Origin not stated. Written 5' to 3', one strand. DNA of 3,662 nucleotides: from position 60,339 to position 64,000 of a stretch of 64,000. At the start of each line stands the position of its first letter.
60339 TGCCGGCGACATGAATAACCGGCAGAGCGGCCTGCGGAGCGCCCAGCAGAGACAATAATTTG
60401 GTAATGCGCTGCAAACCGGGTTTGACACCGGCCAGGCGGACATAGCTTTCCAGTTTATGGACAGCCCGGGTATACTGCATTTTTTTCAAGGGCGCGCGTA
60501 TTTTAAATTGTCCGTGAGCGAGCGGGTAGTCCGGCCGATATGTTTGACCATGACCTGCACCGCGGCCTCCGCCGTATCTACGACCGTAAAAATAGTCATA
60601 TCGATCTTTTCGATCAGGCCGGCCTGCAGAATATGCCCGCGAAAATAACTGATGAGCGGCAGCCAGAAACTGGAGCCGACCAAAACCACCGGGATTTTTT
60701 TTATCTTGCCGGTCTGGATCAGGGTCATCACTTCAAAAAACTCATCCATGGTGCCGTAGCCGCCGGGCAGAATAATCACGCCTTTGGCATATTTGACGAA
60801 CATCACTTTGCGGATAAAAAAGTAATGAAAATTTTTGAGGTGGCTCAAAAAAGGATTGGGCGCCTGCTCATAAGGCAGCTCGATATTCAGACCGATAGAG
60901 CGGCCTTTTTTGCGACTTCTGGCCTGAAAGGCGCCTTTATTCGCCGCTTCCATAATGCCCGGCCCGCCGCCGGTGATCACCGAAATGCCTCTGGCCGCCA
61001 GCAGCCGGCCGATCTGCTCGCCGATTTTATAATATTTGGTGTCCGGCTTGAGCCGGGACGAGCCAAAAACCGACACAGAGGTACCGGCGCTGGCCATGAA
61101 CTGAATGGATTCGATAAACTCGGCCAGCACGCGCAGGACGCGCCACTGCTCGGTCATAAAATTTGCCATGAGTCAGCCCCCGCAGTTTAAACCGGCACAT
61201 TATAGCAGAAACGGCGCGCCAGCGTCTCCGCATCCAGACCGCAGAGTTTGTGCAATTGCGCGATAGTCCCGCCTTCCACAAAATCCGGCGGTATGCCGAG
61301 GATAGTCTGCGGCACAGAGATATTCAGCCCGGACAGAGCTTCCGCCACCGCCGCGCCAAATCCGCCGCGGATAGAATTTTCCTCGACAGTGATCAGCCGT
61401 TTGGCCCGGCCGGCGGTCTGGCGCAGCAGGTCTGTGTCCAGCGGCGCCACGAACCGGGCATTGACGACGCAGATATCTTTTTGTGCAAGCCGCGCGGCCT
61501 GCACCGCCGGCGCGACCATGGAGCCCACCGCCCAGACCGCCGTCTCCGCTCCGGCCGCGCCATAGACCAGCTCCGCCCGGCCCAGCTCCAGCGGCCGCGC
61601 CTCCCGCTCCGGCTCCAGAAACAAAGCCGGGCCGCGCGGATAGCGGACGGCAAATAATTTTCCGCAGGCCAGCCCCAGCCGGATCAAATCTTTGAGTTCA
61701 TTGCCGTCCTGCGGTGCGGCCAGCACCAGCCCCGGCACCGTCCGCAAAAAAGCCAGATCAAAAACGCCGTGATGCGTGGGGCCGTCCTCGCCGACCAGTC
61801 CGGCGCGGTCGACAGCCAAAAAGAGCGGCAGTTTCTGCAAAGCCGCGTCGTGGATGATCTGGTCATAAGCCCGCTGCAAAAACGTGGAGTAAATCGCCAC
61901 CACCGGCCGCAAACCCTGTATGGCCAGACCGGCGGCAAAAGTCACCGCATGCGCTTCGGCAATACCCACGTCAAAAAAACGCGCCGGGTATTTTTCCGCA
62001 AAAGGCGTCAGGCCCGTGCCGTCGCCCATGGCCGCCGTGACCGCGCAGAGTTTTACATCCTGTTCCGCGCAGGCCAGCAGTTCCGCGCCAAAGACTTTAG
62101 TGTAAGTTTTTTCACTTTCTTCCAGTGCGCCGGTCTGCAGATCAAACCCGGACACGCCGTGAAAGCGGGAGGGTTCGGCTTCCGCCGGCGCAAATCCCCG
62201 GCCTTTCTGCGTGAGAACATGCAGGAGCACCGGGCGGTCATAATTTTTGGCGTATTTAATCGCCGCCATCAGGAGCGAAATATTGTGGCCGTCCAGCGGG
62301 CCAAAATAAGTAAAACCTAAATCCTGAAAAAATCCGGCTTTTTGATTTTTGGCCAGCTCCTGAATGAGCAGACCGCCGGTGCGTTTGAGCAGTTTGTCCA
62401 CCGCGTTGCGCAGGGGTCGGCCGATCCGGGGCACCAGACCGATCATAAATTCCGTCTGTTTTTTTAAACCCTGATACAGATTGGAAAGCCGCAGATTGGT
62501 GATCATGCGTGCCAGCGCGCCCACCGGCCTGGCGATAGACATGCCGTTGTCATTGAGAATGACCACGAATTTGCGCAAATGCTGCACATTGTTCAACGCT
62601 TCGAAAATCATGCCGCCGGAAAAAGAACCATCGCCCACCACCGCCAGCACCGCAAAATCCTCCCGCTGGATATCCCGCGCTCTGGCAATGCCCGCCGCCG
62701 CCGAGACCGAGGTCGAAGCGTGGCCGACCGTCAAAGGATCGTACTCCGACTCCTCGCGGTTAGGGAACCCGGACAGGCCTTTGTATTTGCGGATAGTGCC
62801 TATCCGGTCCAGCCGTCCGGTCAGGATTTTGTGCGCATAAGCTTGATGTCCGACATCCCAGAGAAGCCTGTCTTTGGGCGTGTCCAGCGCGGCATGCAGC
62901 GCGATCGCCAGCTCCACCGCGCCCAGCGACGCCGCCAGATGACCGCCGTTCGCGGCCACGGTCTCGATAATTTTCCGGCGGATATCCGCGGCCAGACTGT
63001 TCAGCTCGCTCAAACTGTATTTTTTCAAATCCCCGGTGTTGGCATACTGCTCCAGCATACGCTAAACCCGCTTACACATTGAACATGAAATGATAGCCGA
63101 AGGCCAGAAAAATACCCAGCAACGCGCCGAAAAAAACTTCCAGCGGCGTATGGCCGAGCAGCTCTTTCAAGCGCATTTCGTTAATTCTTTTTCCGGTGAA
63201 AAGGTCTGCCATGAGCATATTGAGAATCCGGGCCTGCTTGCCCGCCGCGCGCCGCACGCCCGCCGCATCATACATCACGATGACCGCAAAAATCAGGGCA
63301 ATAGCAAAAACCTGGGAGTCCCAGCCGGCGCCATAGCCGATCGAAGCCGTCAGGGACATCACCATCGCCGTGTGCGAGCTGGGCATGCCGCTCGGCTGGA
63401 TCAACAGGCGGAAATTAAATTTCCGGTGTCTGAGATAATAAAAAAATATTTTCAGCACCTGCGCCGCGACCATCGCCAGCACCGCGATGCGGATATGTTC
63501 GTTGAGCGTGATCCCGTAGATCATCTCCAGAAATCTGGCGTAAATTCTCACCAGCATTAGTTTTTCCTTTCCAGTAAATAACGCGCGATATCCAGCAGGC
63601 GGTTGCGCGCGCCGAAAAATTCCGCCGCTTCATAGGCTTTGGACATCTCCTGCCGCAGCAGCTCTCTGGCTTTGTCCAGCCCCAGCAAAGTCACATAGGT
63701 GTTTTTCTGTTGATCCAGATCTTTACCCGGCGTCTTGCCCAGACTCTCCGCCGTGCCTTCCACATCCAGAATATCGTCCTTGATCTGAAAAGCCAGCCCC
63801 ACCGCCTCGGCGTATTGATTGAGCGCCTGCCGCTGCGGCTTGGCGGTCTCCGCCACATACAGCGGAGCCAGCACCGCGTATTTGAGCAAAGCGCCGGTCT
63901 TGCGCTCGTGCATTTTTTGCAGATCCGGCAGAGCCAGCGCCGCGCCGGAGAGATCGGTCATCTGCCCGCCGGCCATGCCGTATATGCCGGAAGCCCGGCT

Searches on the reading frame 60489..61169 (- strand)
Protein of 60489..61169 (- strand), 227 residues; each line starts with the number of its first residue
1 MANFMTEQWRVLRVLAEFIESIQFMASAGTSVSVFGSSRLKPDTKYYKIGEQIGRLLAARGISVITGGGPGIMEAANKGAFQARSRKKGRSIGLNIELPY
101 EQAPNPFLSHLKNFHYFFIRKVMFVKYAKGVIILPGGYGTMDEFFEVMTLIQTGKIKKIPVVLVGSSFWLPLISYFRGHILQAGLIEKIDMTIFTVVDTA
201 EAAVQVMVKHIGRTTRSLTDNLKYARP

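Call 67: search_protein_families(library=pfam, proteins=[window:60489-61169:-], max_evalue=0.000001)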
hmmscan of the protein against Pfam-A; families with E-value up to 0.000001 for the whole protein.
window:60489-61169:- (227 aa): 2 families
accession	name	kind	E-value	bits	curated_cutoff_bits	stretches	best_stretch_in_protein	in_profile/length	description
PF03641.19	Lysine_decarbox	-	5.6e-33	114.3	27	1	73-206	1-130/131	Possible lysine decarboxylase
PF18306.6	LDcluster4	-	3.3e-16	59.7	26.3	1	31-146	3-112/151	SLOG cluster4 family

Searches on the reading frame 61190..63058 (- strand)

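Call 67: search_protein_families(library=pfam, proteins=[window:61190-63058:-], max_evalue=0.000001)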
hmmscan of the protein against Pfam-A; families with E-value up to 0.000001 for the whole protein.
window:61190-63058:- (623 aa): 4 families
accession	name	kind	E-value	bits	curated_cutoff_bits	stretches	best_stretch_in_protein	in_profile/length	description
PF13292.11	DXP_synthase_N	-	3.4e-101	338.6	21.2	1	2-283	1-274/274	1-deoxy-D-xylulose-5-phosphate synthase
PF02779.29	Transket_pyr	-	2.2e-43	148.3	27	1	317-476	3-170/174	Transketolase, pyrimidine binding domain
PF02780.25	Transketolase_C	-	1e-19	71.1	25.9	1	502-612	8-123/124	Transketolase, C-terminal domain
PF00456.26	Transketolase_N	-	8.4e-07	28.7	22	0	26-176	9-188/334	Transketolase, thiamine diphosphate binding domain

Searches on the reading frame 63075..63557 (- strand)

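Call 67: search_protein_families(library=pfam, proteins=[window:63075-63557:-], max_evalue=0.000001)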
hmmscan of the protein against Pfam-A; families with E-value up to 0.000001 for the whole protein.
window:63075-63557:- (161 aa): 1 family
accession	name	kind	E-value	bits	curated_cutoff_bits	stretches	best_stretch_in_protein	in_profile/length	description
PF02681.20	DUF212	-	5.8e-49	165.9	26.5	1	19-150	3-125/126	Divergent PAP2 family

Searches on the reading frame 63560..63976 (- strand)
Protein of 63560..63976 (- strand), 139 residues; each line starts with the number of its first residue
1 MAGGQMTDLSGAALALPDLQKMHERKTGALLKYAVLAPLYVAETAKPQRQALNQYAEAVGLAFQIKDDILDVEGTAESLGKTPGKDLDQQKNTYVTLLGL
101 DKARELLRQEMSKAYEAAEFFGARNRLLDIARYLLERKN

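Call 67: search_protein_families(library=pfam, proteins=[window:63560-63976:-], max_evalue=0.000001)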
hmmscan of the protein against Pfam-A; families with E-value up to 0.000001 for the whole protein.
window:63560-63976:- (139 aa): 1 family
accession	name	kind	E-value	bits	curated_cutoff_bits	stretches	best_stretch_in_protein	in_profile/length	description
PF00348.22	polyprenyl_synt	-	6.3e-23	81.7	27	1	2-116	118-235/251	Polyprenyl synthetase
